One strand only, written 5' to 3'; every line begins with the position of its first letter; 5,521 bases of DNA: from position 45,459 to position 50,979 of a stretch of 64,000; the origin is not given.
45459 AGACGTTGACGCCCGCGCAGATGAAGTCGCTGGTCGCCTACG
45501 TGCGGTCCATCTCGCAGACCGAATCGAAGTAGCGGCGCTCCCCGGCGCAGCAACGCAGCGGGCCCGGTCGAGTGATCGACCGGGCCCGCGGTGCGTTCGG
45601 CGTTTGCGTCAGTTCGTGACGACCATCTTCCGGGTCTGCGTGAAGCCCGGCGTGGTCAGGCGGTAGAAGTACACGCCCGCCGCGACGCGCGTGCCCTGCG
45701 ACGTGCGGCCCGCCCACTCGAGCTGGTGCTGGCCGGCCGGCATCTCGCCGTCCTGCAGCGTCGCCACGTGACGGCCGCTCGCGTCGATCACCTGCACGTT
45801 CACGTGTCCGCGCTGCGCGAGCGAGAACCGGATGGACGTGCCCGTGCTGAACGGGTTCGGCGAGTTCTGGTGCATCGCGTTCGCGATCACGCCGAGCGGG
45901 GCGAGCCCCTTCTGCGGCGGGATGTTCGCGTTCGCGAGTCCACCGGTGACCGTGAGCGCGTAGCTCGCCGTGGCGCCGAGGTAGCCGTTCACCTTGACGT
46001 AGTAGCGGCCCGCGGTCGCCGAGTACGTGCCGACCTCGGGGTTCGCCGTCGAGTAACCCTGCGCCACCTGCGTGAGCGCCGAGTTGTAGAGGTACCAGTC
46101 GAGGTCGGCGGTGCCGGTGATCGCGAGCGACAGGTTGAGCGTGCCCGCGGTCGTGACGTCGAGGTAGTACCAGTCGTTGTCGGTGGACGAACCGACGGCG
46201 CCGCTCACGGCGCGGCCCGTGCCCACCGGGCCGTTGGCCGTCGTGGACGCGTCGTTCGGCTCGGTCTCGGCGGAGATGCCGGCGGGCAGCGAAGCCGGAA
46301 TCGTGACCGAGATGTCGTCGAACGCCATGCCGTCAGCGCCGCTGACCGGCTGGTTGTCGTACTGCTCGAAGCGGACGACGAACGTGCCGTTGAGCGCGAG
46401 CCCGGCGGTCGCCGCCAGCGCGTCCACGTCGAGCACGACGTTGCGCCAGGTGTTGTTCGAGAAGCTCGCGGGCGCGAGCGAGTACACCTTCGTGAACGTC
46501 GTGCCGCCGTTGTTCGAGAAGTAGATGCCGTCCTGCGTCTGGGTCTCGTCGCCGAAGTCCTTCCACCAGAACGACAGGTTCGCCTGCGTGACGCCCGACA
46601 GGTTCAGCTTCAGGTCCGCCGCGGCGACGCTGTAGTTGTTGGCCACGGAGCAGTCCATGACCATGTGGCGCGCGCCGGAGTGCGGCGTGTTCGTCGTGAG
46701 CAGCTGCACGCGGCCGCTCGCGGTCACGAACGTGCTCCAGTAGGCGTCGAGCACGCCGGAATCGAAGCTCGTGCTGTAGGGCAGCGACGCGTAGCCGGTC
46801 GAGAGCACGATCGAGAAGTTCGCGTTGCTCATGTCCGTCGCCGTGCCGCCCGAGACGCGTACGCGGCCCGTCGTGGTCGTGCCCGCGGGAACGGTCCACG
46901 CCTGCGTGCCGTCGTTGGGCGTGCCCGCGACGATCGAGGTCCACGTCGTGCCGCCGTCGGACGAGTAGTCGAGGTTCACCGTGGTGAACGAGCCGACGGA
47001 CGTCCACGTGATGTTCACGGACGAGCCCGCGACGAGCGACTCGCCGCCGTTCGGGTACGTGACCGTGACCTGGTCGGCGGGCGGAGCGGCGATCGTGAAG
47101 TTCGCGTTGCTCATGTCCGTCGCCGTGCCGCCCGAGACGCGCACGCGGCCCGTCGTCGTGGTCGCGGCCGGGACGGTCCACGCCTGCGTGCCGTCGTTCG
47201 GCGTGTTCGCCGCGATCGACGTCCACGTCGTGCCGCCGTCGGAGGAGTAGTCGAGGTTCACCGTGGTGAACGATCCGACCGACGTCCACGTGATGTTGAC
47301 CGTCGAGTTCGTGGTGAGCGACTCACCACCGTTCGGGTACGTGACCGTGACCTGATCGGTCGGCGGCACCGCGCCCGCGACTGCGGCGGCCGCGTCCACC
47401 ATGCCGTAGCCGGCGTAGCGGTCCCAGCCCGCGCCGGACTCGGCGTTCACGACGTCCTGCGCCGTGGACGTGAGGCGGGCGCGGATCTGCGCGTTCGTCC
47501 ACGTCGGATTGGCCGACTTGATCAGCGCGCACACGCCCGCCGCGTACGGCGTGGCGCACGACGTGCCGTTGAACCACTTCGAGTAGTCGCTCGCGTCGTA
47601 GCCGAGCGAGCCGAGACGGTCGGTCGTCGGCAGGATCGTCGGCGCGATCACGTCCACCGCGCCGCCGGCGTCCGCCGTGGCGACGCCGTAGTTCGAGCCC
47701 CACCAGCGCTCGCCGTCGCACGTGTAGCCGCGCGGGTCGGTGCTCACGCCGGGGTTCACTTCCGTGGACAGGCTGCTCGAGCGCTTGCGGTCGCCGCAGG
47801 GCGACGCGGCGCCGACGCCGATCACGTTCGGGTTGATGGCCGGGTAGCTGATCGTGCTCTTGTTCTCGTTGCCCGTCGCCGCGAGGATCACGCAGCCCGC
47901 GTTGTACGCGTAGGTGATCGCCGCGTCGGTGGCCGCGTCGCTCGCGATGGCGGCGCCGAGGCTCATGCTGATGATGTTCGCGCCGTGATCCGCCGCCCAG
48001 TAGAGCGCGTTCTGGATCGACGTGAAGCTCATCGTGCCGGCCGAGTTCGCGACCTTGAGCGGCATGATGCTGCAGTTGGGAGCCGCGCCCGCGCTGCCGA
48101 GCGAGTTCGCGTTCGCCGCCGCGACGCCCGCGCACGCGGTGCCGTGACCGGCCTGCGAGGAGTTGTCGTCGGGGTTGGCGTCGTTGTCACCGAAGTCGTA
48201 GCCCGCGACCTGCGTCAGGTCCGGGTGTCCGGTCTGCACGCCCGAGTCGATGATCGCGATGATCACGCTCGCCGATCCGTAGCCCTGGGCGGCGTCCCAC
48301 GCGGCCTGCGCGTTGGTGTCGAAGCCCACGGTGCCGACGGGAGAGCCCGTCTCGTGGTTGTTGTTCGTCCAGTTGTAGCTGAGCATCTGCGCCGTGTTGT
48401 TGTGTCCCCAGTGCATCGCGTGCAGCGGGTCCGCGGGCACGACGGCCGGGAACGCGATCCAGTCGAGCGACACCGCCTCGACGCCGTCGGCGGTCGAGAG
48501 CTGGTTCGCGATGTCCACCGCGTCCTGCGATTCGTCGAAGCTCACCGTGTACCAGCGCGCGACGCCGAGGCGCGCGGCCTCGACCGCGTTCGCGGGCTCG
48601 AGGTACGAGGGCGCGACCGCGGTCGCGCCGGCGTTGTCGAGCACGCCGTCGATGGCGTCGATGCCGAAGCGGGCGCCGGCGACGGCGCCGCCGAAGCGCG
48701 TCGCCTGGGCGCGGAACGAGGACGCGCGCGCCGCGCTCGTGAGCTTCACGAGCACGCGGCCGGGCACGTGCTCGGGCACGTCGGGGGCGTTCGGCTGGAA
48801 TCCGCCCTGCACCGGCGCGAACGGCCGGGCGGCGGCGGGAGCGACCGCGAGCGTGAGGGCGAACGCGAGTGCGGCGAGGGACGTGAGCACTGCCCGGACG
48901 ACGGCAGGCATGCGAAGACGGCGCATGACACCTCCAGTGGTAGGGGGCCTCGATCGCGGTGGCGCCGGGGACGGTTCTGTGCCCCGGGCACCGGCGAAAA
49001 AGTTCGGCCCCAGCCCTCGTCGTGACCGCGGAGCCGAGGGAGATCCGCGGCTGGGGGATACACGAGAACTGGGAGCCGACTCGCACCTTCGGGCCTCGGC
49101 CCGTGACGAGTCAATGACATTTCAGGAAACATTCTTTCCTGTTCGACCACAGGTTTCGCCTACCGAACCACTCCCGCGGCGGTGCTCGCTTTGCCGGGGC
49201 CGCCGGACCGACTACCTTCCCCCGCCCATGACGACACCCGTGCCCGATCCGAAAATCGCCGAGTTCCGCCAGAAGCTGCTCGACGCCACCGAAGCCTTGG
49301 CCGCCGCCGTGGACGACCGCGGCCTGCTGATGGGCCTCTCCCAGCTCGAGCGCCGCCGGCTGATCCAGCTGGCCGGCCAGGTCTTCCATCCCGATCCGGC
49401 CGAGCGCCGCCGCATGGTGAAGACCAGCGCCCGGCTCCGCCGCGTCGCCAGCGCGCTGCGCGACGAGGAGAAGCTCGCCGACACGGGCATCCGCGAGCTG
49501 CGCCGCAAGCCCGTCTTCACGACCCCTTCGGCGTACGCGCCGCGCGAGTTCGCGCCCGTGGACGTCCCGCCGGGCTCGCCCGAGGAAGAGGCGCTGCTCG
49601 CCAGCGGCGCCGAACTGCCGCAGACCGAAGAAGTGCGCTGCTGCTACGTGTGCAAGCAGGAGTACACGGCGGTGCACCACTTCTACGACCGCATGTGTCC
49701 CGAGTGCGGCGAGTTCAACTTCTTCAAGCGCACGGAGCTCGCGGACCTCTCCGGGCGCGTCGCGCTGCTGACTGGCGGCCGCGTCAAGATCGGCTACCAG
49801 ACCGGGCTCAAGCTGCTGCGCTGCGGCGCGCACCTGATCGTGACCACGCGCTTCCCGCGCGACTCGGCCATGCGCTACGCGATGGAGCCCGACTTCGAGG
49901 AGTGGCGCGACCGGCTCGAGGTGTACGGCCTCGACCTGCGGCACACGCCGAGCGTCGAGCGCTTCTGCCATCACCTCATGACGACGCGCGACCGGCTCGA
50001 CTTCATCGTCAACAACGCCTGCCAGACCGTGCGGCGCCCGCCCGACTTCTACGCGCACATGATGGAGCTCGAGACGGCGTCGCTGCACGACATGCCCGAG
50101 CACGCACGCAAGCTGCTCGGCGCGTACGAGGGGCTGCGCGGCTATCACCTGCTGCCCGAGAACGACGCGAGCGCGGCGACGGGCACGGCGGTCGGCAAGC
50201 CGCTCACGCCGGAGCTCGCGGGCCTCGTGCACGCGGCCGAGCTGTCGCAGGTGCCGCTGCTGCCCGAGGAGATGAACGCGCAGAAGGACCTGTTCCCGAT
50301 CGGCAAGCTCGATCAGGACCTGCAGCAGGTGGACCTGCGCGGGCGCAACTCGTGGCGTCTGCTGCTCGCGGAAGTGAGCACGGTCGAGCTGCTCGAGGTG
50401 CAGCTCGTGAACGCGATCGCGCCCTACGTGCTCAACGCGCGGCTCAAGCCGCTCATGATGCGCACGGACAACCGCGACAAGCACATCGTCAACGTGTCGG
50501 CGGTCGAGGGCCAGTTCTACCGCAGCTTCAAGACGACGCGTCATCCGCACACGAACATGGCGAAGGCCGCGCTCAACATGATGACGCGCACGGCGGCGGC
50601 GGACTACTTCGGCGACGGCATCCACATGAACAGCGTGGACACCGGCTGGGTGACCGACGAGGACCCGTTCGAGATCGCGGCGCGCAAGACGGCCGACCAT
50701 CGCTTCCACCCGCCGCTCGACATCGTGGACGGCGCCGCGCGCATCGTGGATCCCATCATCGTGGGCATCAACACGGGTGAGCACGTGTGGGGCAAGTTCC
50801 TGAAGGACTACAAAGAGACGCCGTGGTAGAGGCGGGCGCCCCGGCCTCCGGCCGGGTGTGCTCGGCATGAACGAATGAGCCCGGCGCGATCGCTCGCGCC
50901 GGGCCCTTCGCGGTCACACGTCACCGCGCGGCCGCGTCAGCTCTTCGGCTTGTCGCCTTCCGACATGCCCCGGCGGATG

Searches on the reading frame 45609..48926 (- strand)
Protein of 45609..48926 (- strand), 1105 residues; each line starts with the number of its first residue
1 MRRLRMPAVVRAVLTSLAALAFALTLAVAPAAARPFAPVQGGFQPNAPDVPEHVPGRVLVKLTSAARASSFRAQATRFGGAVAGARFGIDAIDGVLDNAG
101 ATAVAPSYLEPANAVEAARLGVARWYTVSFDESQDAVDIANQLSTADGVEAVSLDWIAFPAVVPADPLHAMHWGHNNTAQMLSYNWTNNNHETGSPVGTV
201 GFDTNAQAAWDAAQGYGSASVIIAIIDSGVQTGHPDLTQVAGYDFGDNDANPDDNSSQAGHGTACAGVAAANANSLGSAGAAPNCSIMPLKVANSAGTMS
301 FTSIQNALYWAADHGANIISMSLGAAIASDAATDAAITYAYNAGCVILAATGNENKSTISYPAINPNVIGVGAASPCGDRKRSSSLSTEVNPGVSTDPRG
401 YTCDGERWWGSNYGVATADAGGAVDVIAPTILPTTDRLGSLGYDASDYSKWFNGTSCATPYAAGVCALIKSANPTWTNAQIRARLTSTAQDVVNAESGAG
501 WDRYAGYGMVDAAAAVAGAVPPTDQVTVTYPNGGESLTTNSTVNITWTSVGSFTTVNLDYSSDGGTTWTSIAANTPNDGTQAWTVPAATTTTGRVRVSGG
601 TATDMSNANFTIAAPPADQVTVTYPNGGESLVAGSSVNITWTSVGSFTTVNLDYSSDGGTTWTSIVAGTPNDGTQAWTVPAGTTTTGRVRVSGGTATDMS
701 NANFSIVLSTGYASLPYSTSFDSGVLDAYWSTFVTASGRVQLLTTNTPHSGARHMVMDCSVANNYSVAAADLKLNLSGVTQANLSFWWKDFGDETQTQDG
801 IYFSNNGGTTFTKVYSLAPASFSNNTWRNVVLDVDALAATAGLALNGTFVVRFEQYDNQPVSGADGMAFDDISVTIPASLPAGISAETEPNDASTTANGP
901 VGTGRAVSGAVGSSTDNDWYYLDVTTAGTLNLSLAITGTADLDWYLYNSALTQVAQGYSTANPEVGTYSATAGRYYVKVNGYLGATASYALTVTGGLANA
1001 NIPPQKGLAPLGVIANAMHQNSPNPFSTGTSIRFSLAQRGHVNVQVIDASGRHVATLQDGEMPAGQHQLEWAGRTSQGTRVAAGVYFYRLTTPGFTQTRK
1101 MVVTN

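Call 55: search_protein_families(library=pfam, proteins=[window:45609-48926:-], max_evalue=0.001)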
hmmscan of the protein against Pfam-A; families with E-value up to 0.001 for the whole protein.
window:45609-48926:- (1105 aa): 7 families
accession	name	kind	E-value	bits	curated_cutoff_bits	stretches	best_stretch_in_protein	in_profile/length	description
PF00082.27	Peptidase_S8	-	1.2e-43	149.9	21.8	1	220-508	3-288/288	Subtilase family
PF13860.13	FlgD_ig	-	1.5e-09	38.1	27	1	1036-1090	18-73/79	FlgD Ig-like domain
PF21471.3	Reelin_subrepeat-B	-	9.9e-07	29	27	0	554-578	58-82/127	Reelin subrepeat B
PF16361.10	Peptidase_S8_N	-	1.1e-06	29.7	30.5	1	56-153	1-94/142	N-terminal of Subtilase family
PF13585.12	CHU_C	-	0.00019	21.9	27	0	1041-1096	28-77/86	CHU_C Type IX secretion signal domain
PF10901.13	DUF2690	-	0.0004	21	23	0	635-699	16-82/94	Protein of unknown function (DUF2690)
PF18962.6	Por_Secre_tail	-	0.0005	20.7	27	0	1023-1103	3-75/75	Secretion system C-terminal sorting domain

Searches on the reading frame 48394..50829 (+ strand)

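Call 55: search_protein_families(library=pfam, proteins=[window:48394-50829:+], max_evalue=0.001)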
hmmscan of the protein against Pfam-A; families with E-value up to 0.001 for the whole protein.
window:48394-50829:+ (811 aa): 2 families
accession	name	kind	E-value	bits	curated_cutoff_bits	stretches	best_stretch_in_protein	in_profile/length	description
PF13561.12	adh_short_C2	-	6.2e-13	49.3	27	1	659-755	90-178/236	Enoyl-(Acyl carrier protein) reductase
PF00106.31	adh_short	-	1.1e-11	45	26.6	2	456-546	2-89/195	short chain dehydrogenase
